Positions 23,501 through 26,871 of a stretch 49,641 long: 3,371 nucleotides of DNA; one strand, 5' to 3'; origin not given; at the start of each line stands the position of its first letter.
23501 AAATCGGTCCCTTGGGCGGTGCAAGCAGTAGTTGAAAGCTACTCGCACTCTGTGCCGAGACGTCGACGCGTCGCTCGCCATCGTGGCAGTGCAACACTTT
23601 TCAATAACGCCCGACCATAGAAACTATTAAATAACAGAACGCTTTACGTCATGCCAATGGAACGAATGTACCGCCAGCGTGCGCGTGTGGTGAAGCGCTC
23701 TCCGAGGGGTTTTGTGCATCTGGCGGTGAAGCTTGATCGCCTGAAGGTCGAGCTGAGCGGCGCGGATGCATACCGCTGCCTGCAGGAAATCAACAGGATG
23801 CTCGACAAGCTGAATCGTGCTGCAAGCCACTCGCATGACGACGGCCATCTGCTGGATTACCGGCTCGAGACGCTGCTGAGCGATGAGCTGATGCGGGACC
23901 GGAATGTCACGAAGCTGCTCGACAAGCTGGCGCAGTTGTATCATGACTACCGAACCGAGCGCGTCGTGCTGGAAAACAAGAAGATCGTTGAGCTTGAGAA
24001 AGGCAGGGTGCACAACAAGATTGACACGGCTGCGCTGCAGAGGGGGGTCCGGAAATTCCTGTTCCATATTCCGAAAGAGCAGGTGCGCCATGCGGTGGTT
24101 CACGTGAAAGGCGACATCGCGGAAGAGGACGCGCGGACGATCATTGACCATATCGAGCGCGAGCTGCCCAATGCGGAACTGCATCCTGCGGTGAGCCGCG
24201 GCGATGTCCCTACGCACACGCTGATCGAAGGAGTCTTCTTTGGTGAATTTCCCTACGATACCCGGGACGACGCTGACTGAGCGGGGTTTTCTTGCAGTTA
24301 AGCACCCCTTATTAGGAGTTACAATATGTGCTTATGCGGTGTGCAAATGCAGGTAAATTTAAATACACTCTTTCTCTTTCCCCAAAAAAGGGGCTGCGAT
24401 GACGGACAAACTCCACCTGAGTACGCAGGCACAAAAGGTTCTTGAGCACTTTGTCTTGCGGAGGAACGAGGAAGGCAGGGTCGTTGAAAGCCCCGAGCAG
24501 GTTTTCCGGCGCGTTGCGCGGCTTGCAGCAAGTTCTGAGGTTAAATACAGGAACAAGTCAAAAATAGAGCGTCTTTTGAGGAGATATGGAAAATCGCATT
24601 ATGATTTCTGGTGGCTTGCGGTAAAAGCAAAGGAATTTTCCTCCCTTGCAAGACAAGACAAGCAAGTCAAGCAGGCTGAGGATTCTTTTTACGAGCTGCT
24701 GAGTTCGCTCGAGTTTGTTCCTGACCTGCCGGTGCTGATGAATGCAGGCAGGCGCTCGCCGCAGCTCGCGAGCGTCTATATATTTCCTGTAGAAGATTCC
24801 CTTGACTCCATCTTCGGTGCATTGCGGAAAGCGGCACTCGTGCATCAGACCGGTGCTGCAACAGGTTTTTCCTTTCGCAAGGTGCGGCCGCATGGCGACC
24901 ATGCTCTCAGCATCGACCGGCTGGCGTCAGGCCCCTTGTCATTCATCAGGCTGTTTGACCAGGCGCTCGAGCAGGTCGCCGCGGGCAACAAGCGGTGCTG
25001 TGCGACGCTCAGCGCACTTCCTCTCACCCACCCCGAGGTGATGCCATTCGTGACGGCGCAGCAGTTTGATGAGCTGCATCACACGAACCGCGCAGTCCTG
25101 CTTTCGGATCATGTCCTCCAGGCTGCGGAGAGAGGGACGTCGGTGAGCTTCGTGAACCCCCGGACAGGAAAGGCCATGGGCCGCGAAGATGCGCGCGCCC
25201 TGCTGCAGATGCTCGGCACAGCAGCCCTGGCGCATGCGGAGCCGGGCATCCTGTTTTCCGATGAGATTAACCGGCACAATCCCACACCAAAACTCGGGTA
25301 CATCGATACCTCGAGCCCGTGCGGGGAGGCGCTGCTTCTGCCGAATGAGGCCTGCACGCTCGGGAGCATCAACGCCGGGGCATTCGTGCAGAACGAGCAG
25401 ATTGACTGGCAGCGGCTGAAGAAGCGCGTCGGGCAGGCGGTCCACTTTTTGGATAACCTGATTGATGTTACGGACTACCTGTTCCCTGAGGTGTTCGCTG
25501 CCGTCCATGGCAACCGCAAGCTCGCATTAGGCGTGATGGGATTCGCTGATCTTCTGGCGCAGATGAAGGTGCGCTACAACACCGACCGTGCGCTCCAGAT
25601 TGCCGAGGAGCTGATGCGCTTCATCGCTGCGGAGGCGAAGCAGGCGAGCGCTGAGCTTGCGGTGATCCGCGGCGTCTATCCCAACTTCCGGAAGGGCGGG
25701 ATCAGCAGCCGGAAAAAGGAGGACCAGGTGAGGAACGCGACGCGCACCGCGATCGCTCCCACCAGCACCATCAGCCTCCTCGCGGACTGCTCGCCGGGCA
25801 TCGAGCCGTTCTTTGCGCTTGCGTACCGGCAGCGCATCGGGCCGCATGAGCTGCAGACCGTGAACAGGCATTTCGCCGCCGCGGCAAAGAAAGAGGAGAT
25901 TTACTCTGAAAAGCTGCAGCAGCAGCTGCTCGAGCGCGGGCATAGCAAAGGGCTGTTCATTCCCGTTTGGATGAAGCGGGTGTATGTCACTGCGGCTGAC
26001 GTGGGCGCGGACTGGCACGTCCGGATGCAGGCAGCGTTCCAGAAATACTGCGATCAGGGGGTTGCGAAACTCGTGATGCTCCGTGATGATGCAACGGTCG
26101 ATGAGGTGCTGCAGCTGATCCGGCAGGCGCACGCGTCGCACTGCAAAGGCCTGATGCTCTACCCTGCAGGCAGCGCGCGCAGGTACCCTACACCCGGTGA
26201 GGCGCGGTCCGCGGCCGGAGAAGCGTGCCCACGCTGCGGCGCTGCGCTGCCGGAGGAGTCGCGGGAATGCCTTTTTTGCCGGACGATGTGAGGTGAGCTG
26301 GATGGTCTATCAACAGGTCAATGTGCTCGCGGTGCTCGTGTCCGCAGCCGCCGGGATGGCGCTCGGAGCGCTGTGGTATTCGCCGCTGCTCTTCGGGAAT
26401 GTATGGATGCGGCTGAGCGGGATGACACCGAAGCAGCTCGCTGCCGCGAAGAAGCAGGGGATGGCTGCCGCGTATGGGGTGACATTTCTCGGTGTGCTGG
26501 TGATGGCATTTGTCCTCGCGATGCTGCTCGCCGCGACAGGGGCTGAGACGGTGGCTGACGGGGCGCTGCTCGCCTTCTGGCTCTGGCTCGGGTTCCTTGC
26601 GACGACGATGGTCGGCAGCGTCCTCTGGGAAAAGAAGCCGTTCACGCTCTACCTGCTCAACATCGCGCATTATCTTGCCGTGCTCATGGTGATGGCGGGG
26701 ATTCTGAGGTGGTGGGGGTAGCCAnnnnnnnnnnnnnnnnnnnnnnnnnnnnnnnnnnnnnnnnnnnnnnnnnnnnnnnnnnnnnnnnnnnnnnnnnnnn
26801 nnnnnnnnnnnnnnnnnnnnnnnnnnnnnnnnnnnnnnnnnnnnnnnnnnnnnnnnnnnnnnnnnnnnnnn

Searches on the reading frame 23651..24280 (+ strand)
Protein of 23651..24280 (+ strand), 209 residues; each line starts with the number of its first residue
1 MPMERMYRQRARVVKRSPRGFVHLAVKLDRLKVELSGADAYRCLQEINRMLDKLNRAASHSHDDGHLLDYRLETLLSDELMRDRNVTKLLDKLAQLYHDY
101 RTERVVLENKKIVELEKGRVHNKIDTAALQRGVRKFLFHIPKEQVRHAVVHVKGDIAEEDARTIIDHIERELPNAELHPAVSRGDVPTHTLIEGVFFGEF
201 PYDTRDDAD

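Call 19: search_protein_families(library=pfam, proteins=[window:23651-24280:+], max_evalue=0.01)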
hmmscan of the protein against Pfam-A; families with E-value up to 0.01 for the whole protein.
window:23651-24280:+ (209 aa): 1 family
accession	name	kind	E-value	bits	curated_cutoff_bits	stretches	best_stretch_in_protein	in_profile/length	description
PF20993.2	CENPH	-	0.0039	17.8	27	1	47-109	60-123/175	CENPH protein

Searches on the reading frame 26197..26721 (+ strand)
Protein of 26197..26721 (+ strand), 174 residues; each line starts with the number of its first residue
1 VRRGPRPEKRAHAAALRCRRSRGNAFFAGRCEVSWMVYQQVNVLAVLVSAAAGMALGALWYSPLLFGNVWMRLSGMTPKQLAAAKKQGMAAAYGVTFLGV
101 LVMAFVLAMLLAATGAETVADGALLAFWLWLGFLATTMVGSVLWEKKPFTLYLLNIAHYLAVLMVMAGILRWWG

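Call 19: search_protein_families(library=pfam, proteins=[window:26197-26721:+], max_evalue=0.01)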
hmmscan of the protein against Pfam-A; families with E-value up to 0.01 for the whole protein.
window:26197-26721:+ (174 aa): 2 families
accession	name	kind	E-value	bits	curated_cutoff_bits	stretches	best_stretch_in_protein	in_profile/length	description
PF08570.15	DUF1761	-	1.2e-32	113.2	31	1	44-170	1-122/123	Protein of unknown function (DUF1761)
PF12648.12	TcpE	-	0.0037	18.2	29.9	1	92-162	27-90/100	TcpE family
